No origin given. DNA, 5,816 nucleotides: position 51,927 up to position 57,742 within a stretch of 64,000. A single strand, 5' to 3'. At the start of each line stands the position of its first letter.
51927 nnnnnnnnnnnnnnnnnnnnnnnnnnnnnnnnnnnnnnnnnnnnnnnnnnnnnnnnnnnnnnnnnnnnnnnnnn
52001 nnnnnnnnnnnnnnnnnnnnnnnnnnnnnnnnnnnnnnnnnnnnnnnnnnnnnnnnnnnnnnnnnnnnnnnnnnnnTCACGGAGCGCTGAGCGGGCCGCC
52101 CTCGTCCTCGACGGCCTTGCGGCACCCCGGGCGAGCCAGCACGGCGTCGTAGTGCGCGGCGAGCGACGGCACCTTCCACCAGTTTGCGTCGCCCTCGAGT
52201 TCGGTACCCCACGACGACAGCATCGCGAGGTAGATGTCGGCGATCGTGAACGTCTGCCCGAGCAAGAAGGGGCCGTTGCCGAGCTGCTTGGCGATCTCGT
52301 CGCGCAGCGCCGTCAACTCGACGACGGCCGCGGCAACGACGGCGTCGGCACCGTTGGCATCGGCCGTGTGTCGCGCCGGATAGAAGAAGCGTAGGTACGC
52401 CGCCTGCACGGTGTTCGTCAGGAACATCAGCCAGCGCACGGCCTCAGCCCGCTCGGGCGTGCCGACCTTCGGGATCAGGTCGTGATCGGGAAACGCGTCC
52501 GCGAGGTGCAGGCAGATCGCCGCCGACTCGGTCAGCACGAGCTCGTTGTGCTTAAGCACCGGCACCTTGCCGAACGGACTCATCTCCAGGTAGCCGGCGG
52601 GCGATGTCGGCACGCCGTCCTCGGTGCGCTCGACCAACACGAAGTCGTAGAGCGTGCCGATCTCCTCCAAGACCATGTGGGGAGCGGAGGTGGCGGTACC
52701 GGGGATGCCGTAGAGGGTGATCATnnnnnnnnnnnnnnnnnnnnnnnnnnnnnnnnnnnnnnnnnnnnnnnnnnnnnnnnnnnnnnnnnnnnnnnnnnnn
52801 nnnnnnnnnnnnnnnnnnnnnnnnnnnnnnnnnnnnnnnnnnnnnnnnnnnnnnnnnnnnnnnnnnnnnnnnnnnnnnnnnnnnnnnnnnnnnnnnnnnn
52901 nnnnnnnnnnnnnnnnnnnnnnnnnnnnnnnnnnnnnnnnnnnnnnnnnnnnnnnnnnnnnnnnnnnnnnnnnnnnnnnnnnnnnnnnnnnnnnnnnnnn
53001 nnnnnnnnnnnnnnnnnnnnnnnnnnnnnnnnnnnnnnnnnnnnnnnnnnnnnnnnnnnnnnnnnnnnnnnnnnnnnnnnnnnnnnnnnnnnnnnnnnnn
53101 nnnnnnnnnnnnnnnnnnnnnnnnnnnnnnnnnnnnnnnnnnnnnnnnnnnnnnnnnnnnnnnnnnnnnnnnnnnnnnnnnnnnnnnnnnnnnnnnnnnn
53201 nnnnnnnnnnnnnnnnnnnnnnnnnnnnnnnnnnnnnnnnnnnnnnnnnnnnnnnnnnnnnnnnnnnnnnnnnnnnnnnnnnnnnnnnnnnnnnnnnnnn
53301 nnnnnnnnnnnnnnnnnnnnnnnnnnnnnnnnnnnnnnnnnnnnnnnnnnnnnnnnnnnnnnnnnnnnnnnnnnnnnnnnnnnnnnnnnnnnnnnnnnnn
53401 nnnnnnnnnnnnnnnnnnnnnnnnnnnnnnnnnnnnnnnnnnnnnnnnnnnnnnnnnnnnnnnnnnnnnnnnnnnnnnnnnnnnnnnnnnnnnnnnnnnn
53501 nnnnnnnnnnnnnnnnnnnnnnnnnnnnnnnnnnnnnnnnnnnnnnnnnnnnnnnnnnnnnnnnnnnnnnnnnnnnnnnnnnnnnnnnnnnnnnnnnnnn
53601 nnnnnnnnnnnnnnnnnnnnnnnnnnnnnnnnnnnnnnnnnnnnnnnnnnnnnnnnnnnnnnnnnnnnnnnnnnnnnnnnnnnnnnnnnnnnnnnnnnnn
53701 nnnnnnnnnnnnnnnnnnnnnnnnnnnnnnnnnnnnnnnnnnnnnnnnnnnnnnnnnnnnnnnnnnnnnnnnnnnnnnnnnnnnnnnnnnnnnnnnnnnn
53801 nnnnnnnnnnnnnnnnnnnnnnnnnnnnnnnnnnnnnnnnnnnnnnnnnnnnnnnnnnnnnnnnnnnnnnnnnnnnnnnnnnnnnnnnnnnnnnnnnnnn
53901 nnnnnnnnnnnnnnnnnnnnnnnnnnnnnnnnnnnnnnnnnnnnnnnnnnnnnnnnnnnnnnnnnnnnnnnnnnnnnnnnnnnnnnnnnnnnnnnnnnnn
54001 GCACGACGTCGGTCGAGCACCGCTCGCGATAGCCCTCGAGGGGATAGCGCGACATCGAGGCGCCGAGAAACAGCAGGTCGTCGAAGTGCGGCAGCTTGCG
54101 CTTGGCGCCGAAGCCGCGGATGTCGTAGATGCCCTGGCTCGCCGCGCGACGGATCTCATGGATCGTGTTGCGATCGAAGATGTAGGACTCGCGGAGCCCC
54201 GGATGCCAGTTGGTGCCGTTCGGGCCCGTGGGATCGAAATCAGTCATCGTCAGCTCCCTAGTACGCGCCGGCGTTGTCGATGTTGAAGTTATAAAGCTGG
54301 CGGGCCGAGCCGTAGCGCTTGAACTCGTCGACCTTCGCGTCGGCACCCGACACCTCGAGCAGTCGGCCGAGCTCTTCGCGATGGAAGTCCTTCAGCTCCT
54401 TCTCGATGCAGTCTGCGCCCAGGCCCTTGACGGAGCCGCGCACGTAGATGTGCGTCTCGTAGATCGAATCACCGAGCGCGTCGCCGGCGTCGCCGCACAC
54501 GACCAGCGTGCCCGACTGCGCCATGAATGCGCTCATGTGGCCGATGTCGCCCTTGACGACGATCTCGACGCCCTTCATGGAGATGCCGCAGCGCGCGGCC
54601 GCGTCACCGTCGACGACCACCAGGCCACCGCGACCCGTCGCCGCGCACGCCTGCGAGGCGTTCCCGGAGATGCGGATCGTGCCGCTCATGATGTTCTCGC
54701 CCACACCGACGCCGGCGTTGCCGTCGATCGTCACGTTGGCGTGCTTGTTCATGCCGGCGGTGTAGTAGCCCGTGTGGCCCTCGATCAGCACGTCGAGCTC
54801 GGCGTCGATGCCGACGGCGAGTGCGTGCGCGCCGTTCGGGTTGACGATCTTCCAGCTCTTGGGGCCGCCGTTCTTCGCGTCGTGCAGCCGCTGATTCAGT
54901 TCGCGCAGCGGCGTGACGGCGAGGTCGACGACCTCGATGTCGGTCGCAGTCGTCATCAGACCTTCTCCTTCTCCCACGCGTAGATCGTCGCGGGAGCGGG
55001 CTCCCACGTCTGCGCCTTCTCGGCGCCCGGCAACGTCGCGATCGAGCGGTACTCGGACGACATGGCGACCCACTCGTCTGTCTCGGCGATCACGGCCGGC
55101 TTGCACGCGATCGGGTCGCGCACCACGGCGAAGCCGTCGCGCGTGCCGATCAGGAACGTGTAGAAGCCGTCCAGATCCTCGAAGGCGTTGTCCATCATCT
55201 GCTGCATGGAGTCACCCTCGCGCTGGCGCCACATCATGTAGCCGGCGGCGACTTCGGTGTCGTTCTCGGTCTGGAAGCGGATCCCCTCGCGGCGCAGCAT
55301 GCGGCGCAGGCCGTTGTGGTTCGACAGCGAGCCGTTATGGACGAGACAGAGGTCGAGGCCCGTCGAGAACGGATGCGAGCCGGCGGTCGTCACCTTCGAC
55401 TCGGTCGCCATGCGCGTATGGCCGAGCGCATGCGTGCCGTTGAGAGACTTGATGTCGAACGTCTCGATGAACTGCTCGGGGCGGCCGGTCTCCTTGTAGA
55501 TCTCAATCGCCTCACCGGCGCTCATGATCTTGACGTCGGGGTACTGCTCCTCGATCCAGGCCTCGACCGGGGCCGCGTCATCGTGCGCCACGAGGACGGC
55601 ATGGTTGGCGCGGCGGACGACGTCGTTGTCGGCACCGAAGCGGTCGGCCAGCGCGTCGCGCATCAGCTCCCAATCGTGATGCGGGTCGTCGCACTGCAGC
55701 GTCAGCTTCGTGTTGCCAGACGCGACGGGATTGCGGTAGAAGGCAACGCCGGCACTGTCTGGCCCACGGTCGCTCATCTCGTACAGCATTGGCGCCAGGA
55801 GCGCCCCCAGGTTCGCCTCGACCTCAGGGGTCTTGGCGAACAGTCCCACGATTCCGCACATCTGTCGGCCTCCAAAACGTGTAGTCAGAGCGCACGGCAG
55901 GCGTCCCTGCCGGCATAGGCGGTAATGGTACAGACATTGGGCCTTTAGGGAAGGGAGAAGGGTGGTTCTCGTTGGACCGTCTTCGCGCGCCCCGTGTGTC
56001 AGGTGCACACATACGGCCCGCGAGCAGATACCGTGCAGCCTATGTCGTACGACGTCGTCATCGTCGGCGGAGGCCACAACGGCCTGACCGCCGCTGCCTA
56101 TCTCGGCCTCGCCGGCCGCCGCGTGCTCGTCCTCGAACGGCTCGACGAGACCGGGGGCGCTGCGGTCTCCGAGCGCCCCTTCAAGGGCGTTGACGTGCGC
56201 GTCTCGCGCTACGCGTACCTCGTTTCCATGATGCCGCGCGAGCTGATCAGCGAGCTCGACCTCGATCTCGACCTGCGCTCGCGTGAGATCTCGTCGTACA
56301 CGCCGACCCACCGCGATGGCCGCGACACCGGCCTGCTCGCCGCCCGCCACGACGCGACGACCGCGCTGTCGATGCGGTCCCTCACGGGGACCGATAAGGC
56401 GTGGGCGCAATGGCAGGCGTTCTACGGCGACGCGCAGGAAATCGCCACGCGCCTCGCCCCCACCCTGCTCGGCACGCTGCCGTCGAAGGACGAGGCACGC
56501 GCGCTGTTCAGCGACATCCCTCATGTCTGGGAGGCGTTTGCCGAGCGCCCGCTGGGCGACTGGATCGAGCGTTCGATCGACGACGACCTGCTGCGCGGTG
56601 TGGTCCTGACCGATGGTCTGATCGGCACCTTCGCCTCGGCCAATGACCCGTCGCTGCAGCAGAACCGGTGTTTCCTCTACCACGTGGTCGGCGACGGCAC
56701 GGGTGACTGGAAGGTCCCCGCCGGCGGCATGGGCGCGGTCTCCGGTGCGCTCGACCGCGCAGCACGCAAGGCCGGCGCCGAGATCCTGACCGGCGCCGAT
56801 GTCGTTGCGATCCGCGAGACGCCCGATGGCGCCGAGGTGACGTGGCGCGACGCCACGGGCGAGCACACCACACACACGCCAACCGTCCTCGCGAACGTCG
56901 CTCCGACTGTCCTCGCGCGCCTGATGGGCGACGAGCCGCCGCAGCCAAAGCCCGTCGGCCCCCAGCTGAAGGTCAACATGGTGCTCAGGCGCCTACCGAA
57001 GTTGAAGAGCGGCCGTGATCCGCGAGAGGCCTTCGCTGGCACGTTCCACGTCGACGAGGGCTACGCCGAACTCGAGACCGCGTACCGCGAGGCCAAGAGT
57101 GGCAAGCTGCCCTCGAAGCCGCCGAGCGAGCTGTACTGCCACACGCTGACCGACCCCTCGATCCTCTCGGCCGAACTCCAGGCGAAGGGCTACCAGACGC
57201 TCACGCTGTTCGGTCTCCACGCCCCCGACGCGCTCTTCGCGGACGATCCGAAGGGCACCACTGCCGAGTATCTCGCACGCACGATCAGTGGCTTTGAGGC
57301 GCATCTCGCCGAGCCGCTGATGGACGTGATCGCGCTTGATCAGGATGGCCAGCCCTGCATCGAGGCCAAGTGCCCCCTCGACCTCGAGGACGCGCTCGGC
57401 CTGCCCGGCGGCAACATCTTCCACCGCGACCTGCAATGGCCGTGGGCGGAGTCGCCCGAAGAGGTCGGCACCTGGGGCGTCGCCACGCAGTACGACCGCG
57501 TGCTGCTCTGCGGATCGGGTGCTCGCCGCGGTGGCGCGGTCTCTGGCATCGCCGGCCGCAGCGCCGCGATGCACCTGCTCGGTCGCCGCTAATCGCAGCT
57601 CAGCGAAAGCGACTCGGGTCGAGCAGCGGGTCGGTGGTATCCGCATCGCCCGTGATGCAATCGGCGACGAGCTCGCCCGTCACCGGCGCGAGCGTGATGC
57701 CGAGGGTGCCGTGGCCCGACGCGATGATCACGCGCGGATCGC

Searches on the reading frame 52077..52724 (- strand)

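Call 18: search_protein_families(library=pfam, proteins=[window:52077-52724:-], max_evalue=0.001)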
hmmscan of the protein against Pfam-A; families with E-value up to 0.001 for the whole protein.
window:52077-52724:- (215 aa): 6 families
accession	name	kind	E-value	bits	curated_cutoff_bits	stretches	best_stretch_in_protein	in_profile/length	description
PF02798.26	GST_N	-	2.2e-12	47.5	20.9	1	2-75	3-75/76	Glutathione S-transferase, N-terminal domain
PF13409.12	GST_N_2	-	4.6e-10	40.4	25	1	16-76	9-69/70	Glutathione S-transferase, N-terminal domain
PF13417.12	GST_N_3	-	2.9e-09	37.6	22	1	14-80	12-73/75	Glutathione S-transferase, N-terminal domain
PF00043.30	GST_C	-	2.9e-07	31.1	20.7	1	125-199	19-93/93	Glutathione S-transferase, C-terminal domain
PF14497.11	GST_C_3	-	1.5e-05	25.6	21.6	1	132-200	29-96/104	Glutathione S-transferase, C-terminal domain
PF13410.11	GST_C_2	-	2.8e-05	24.6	24.9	1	128-168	2-42/69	Glutathione S-transferase, C-terminal domain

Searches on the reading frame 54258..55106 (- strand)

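Call 18: search_protein_families(library=pfam, proteins=[window:54258-55106:-], max_evalue=0.001)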
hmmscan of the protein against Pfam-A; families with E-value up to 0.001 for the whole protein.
window:54258-55106:- (282 aa): 1 family
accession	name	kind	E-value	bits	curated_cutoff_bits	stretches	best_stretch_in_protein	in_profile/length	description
PF01493.24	GXGXG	-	3.5e-09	36.9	32.5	1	99-230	26-170/190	GXGXG motif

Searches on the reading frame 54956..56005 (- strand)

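Call 72: search_protein_families(library=pfam, proteins=[window:54956-56005:-], max_evalue=0.001)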
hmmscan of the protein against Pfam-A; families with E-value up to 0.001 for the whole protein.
window:54956-56005:- (349 aa): 3 families
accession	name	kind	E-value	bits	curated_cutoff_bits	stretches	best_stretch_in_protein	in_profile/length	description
PF13522.11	GATase_6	-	1.5e-17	64.3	27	1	189-318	9-130/130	Glutamine amidotransferase domain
PF13537.11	GATase_7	-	5.6e-16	59.1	25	1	196-322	1-121/123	Glutamine amidotransferase domain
PF13230.11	GATase_4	-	8.7e-05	22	23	0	178-233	62-117/272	Glutamine amidotransferases class-II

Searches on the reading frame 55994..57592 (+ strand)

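Call 18: search_protein_families(library=pfam, proteins=[window:55994-57592:+], max_evalue=0.001)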
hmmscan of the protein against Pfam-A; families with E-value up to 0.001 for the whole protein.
window:55994-57592:+ (532 aa): 9 families
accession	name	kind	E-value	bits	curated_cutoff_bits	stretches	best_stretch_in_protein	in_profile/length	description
PF01266.30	DAO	-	2.2e-11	44.3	27.9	1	20-60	1-40/353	FAD dependent oxidoreductase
PF13450.12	NAD_binding_8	-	4.3e-09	37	21.9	1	23-68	1-45/68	NAD(P)-binding Rossmann-like domain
PF01593.30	Amino_oxidase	-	3.5e-08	33.6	19.8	1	30-316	3-267/443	Flavin containing amine oxidoreductase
PF12831.13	FAD_oxidored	-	5.9e-07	29.6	27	1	20-90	1-70/416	FAD dependent oxidoreductase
PF01494.25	FAD_binding_3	-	7.6e-06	25.8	22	1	19-53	2-36/349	FAD binding domain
PF01946.23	Thi4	-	8.4e-06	25.6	26.2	1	12-56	11-56/235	Thi4 family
PF00070.33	Pyr_redox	-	5.3e-05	24.1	22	0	21-53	2-34/82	Pyridine nucleotide-disulphide oxidoreductase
PF07992.20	Pyr_redox_2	-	8.3e-05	22.6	26.1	0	19-55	1-33/291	Pyridine nucleotide-disulphide oxidoreductase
PF00890.30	FAD_binding_2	-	0.00026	20.8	20.4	1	20-58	1-39/414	FAD binding domain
